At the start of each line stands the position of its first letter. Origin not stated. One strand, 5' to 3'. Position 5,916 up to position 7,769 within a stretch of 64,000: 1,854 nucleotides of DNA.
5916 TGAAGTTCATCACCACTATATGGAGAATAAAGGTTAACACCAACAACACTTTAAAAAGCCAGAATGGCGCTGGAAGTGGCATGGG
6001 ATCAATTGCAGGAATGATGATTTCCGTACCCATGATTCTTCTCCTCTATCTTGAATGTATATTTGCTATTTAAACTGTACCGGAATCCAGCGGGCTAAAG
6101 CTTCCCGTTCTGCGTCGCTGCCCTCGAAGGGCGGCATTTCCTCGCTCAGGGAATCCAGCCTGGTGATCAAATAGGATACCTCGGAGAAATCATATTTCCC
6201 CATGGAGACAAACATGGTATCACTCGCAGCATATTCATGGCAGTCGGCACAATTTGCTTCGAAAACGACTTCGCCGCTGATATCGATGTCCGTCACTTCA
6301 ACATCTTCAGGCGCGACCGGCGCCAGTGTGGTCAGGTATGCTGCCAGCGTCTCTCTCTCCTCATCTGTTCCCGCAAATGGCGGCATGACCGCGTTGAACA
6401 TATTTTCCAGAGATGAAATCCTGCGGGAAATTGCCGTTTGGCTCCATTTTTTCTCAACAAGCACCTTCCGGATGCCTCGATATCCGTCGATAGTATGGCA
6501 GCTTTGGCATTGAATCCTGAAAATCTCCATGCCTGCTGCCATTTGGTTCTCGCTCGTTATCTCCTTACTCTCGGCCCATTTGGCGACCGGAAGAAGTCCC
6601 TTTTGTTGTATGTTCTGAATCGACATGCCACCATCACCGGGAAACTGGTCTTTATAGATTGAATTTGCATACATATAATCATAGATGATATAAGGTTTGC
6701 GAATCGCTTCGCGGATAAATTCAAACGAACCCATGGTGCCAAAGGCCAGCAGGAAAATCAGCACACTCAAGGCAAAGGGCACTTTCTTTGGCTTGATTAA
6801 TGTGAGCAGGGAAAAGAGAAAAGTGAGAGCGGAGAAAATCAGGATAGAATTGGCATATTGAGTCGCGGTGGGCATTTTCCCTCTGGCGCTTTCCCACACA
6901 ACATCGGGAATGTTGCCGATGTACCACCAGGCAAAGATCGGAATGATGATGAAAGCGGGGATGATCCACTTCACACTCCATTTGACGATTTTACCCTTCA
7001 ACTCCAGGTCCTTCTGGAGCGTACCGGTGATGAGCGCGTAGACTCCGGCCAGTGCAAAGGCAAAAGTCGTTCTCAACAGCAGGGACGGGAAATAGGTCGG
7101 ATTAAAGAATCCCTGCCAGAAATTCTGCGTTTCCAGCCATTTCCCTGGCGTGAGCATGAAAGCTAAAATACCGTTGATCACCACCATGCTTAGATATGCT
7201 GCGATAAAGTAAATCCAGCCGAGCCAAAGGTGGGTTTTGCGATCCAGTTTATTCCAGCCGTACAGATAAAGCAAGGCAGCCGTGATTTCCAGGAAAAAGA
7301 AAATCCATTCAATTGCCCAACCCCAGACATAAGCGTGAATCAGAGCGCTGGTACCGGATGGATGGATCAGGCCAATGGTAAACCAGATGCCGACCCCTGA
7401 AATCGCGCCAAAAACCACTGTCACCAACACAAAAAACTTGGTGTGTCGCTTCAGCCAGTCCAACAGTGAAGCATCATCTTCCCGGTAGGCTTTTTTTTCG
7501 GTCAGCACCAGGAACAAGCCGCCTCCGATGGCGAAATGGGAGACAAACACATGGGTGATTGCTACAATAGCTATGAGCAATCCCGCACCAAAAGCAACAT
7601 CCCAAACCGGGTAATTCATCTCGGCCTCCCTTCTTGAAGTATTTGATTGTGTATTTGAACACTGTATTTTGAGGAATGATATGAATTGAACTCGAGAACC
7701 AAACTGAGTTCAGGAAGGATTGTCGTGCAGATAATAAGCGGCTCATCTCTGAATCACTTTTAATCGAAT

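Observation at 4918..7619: Cytochrome bd-like CydA homolog fused to a di-heme c domain, paired with a CydA-paralog-like second subunit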

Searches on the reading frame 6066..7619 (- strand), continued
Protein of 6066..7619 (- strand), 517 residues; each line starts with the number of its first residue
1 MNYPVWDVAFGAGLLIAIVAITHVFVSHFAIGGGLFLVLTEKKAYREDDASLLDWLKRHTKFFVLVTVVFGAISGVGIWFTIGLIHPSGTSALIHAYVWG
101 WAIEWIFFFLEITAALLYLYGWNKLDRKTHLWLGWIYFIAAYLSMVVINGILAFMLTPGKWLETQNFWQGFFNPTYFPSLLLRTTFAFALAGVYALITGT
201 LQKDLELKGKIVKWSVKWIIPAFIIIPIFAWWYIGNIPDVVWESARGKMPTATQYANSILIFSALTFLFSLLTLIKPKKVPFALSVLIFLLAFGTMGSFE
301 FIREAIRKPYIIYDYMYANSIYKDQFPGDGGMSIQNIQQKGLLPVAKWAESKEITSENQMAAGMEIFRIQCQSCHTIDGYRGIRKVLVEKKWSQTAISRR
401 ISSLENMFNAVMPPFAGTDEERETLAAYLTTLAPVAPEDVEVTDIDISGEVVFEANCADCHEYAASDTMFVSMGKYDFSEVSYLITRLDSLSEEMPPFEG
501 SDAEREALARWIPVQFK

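Call 36: find_encoding_contigs(protein=P0049, flank=7000, max_places=1)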
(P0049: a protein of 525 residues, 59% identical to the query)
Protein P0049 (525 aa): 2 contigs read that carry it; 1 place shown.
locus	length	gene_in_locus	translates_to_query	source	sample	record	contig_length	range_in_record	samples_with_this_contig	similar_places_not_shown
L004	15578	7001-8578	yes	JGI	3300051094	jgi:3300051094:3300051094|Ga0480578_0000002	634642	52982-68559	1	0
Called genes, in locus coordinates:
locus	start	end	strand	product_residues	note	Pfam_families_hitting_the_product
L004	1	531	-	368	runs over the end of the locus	PF00356:LacI, PF00532:Peripla_BP_1, PF13407:Peripla_BP_4, PF13377:Peripla_BP_3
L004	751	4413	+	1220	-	PF13620:CarboxypepD_reg, PF25183:OMP_b-brl_4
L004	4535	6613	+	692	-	PF02838:Glyco_hydro_20b, PF14845:Glycohydro_20b2, PF00728:Glyco_hydro_20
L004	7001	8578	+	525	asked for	PF01654:Cyt_bd_oxida_I, PF00034:Cytochrom_C (faint), PF13442:Cytochrome_CBB3 (weak)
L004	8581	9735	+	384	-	-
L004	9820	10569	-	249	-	-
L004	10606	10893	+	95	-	-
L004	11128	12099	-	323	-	PF00487:FA_desaturase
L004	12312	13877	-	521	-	-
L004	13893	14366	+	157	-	PF00578:AhpC-TSA, PF08534:Redoxin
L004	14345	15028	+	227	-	PF02245:Pur_DNA_glyco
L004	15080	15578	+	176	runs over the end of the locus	PF02276:CytoC_RC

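Call 37: find_encoding_contigs(protein=P0054, flank=7000, max_places=1)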
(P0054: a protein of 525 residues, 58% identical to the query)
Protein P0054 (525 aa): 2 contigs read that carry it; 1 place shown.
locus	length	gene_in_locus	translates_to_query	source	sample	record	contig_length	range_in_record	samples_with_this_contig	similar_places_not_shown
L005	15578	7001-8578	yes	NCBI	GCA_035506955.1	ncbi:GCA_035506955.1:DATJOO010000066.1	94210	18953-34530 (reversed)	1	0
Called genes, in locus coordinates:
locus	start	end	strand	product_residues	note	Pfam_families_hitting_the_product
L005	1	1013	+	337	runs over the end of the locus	PF00005:ABC_tran, PF13304:AAA_21 (weak)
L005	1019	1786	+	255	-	PF01061:ABC2_membrane (weak), PF12679:ABC2_membrane_2, PF12730:ABC2_membrane_4 (weak), PF12698:ABC2_membrane_3, PF13346:ABC2_membrane_5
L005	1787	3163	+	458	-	PF23357:DUF7088, PF09822:ABC_transp_aux, PF14258:DUF4350, PF23355:IFT52_GIFT (faint)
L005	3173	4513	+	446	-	PF14238:DUF4340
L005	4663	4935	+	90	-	PF04023:FeoA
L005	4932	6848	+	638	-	PF01926:MMR_HSR1, PF02421:FeoB_N, PF03193:RsgA_GTPase (faint), PF07670:Gate, PF07664:FeoB_C, PF07670:Gate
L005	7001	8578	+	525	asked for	PF01654:Cyt_bd_oxida_I, PF00034:Cytochrom_C (faint), PF13442:Cytochrome_CBB3 (weak)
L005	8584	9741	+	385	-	-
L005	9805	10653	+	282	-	PF01261:AP_endonuc_2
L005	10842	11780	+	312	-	-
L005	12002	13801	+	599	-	PF01565:FAD_binding_4, PF08031:BBE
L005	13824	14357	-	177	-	PF13590:DUF4136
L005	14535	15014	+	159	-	PF13085:Fer2_3, PF00111:Fer2, PF01799:Fer2_2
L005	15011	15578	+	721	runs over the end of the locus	PF20256:MoCoBD_2, PF01315:Ald_Xan_dh_C (faint), PF02738:MoCoBD_1, PF20256:MoCoBD_2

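Call 38: find_encoding_contigs(protein=P0019, flank=7000, max_places=1)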
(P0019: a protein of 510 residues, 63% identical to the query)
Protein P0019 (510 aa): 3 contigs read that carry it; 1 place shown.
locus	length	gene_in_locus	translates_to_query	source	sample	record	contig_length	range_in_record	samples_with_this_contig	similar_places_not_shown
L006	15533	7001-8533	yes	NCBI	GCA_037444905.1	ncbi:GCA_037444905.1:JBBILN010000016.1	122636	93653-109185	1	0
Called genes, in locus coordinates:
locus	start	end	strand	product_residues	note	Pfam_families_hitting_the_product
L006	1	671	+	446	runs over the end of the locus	PF00144:Beta-lactamase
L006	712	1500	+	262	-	PF00583:Acetyltransf_1 (weak)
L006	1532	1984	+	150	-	-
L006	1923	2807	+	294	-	PF01904:DUF72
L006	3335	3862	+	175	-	PF01145:Band_7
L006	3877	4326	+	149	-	-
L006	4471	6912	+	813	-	PF00023:Ank (faint), PF12796:Ank_2, PF13637:Ank_4, PF00144:Beta-lactamase, PF11954:DUF3471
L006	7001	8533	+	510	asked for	PF01654:Cyt_bd_oxida_I, PF00034:Cytochrom_C (faint), PF13442:Cytochrome_CBB3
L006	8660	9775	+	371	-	-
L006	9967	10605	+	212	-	PF06445:GyrI-like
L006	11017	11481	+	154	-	PF00111:Fer2, PF13085:Fer2_3 (weak), PF01799:Fer2_2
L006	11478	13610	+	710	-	PF20256:MoCoBD_2, PF02738:MoCoBD_1, PF20256:MoCoBD_2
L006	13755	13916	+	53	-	-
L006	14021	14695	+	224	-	PF04307:YdjM (weak)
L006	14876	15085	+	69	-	-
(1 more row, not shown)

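Call 39: find_encoding_contigs(protein=P0010, flank=7000, max_places=1)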
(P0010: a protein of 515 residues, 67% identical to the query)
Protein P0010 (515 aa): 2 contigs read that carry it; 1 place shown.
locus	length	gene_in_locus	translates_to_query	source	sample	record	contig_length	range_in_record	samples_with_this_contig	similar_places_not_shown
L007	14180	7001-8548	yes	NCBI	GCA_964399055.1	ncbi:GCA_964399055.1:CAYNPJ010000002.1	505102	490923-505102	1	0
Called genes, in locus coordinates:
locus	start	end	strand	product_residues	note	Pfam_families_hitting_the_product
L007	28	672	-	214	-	PF03807:F420_oxidored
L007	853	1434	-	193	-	-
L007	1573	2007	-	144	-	PF07366:SnoaL, PF14534:DUF4440, PF12680:SnoaL_2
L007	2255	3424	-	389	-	PF14487:DarT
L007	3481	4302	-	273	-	PF02195:ParB_N, PF17762:HTH_ParB, PF23552:ParB_C (weak)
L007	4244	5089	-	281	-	PF00142:Fer4_NifH (weak), PF01656:CbiA, PF02374:ArsA_ATPase (weak), PF06564:CBP_BcsQ, PF09140:MipZ, PF10609:ParA (weak), PF13614:AAA_31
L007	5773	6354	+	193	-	-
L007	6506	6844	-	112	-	-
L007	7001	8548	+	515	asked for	PF01654:Cyt_bd_oxida_I, PF00034:Cytochrom_C (faint), PF13442:Cytochrome_CBB3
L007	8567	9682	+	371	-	-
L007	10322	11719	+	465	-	PF04389:Peptidase_M28, PF01546:Peptidase_M20, PF07687:M20_dimer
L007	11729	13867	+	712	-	PF00676:E1_dh, PF02779:Transket_pyr, PF02780:Transketolase_C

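Call 40: predict_structure(alignment_id=A1)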
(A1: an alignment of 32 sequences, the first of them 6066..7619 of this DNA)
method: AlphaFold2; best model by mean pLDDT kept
length: 517 residues; sequences in the alignment: 32
mean_pLDDT: 81.9   pTM: 0.72
mean pLDDT of the five models: 81.9, 79.3, 77.2, 76.4, 74.5
residues with pLDDT >= 90: 192; 70-90: 223; 50-70: 96; < 50: 6
segments of 3 or more residues with pLDDT < 50: 440-445
pLDDT, mean of each block of 10 residues (from residue 1): 58 74 84 93 96 94 85 80 70 74 90 93 94 95 91 68 71 86 93 95 95 96 93 83 61 82 96 95 96 90 71 59 74 85 86 91 89 75 82 82 70 80 93 68 56 75 69 80 78 64 85 74
secondary structure, 60 per line:
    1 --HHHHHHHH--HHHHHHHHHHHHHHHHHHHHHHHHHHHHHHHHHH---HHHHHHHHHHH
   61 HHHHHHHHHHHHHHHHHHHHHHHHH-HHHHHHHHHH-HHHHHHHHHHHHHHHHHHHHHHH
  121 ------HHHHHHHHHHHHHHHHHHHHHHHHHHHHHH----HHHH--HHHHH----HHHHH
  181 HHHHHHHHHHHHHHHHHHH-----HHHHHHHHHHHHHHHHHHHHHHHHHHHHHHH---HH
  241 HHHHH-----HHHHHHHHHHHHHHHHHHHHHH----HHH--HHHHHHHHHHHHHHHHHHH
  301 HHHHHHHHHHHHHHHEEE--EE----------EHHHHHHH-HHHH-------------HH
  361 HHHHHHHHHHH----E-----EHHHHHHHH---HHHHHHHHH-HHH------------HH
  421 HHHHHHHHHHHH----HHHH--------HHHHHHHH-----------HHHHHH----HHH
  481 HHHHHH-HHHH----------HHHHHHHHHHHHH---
elements in order: H3-10 H13-46 H50-85 H87-96 H98-120 H127-156 H161-164 H167-171 H176-199 H205-235 H239-245 H251-272 H282-315 E316-318 H334-340 H342-345 H359-371 H383-390 H394-402 H419-432 H437-440 H449-456 H468-473 H478-486 H488-491 H502-514

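Call 45: fold_search(model_id=the predicted structure, library=pdb)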
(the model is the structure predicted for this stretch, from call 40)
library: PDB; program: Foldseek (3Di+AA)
matches with E <= 10: 248; with E <= 0.001: 11
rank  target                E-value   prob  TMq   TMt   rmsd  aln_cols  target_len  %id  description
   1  9r2g_A                2.0e-06  1.00  0.50  0.67   3.9       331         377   18  Cytochrome bd II oxidase qOR-2 type from Mycobacterium smegmatis (released 2026-03-04)
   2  5doq_A                6.9e-06  1.00  0.53  0.63   3.9       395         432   15  The structure of bd oxidase from Geobacillus thermodenitrificans (released 2016-05-04)
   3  7oy2_C                6.9e-06  1.00  0.50  0.57   5.3       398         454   14  High resolution structure of cytochrome bd-II oxidase from E. coli (released 2021-12-15)
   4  7d5i_A                1.3e-05  1.00  0.45  0.51   5.4       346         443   17  Structure of Mycobacterium smegmatis bd complex in the apo-form. (released 2021-06-23)
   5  7nkz_A                1.6e-05  1.00  0.49  0.54   4.9       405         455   15  Cryo-EM structure of the cytochrome bd oxidase from M. tuberculosis at 2.5 A resolution (released 2021-09-22)
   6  8b4o_A                2.3e-05  1.00  0.49  0.56   5.5       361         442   18  Cryo-EM structure of cytochrome bd oxidase from C. glutamicum (released 2022-12-28)
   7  9fka_A                2.3e-05  1.00  0.48  0.54   5.2       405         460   15  Cryo-EM structure of the reduced cytochrome bd oxidase from M. tuberculosis (released 2025-02-12)
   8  6rx4_A                2.8e-05  1.00  0.50  0.54   4.9       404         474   13  THE STRUCTURE OF BD OXIDASE FROM ESCHERICHIA COLI (released 2019-11-20)
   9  6rko_A                9.2e-05  1.00  0.49  0.56   6.2       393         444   14  Cryo-EM structure of the E. coli cytochrome bd-I oxidase at 2.68 A resolution (released 2019-10-16)
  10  7ose_A                1.6e-04  1.00  0.48  0.50   7.6       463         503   12  cytochrome bd-II type oxidase with bound aurachin D (released 2021-11-17)
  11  7ose_B                4.3e-04  1.00  0.39  0.52   6.6       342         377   15  cytochrome bd-II type oxidase with bound aurachin D (released 2021-11-17)
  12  9r2g_D                1.1e-03  1.00  0.41  0.60   5.5       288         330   11  Cytochrome bd II oxidase qOR-2 type from Mycobacterium smegmatis (released 2026-03-04)
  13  7oy2_B                1.2e-03  1.00  0.37  0.49   6.6       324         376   14  High resolution structure of cytochrome bd-II oxidase from E. coli (released 2021-12-15)
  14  6rko_B                2.5e-03  1.00  0.44  0.59   5.0       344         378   11  Cryo-EM structure of the E. coli cytochrome bd-I oxidase at 2.68 A resolution (released 2019-10-16)
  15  7d5i_B                5.6e-03  1.00  0.37  0.53   6.8       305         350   10  Structure of Mycobacterium smegmatis bd complex in the apo-form. (released 2021-06-23)
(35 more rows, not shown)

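Call 67: find_related_loci(query=A1, collection=genome_contigs, flank=4000)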
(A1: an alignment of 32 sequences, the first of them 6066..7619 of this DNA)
Query A1 (517 aa) in genome_contigs; peptide patterns used: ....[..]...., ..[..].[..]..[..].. (x = any residue, [..] = any of these).
600 stretches matched a pattern (row limit reached: there are more); 596 encode a relative of the query (tblastn E <= 1e-3); the best 80 are kept; 80 distinct loci.
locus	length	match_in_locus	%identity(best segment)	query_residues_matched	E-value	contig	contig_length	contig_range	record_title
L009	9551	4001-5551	81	1-517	0e+0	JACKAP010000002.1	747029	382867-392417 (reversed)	MAG: Calditrichia bacterium isolate HK-STAS-CALD-2 HK-STAS-CALD-2_2, whole genome shotgun sequence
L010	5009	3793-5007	85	1-405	0e+0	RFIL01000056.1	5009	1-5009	MAG: Calditrichaeota bacterium isolate J075 k99_57649, whole genome shotgun sequence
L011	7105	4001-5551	66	1-517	0e+0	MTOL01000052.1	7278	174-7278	MAG: Deferribacteres bacterium JdFR-76 JGI24019J35510_1001976, whole genome shotgun sequence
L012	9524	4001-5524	63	1-512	0e+0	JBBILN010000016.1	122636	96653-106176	MAG: bacterium isolate BQF270218_bin_21 NODE_61_length_122636_cov_22.391635, whole genome shotgun sequence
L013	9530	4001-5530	59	1-515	0e+0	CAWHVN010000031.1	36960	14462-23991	MAG: uncultured Acidobacteriaceae bacterium isolate MFD04492.bin.2.12 genome assembly, contig: contig_58661, whole genom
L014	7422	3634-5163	59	1-515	0e+0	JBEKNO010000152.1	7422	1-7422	MAG: Terracidiphilus sp. isolate SPRUCE 419 SPRUCE_419_152, whole genome shotgun sequence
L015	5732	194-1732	57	1-517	0e+0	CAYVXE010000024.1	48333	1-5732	MAG TPA_asm: uncultured Calditrichaceae bacterium isolate binchicken_co253_176 genome assembly, contig: NODE_253_length_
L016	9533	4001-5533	59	1-515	0e+0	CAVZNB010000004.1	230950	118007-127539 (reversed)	MAG: uncultured Acidobacteriaceae bacterium isolate MFD01828.bin.2.44 genome assembly, contig: contig_16959, whole genom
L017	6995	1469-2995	57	1-512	0e+0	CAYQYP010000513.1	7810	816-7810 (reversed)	MAG TPA_asm: uncultured Acidobacteriota bacterium isolate binchicken_co216_114 genome assembly, contig: k141_100739, who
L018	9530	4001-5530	57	1-515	0e+0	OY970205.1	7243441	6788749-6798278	MAG: uncultured Acidobacteriaceae bacterium isolate MFD02248.bin.1.24 genome assembly, chromosome: 1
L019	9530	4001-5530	58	1-515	0e+0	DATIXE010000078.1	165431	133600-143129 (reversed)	MAG TPA_asm: Candidatus Eisenbacteria bacterium isolate SMAG_U15241 k141_4176782, whole genome shotgun sequence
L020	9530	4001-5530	57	1-515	0e+0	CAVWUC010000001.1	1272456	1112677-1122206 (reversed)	MAG: uncultured Acidobacteriaceae bacterium isolate MFD03044.bin.1.43 genome assembly, contig: contig_12444, whole genom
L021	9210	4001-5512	57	1-516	0e+0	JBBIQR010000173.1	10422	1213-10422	MAG: Candidatus Solibacter sp. isolate QH2F170213_bin_330 NODE_7110_length_10422_cov_4.558599, whole genome shotgun sequ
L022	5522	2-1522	57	1-515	0e+0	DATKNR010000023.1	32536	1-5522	MAG TPA_asm: Patescibacteria group bacterium isolate SMAG_U14742 k141_14573, whole genome shotgun sequence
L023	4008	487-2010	57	1-512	0e+0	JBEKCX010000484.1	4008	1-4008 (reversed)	MAG: Terracidiphilus sp. isolate SPRUCE 16 SPRUCE_16_484, whole genome shotgun sequence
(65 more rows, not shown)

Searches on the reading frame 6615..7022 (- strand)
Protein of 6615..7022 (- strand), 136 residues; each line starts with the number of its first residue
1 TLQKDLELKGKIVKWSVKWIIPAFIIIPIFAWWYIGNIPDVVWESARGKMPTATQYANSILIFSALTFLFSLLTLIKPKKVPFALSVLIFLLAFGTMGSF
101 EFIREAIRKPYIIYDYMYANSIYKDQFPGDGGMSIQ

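Call 54: search_protein_families(library=pfam, proteins=[window:6615-7022:-], max_evalue=10)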
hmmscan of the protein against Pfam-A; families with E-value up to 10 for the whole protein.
seq(136 aa): 3 families
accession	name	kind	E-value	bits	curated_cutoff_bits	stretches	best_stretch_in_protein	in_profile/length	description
PF21001.2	YqiJ_N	-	0.31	11.7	23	1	68-98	53-83/116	Inner membrane protein YqiJ, N-terminal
PF19845.4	DUF6320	-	0.34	11.1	29.9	1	14-100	93-171/186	Family of unknown function (DUF6320)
PF13567.11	DUF4131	-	2.1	8.5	31.6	1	61-98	8-47/165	Domain of unknown function (DUF4131)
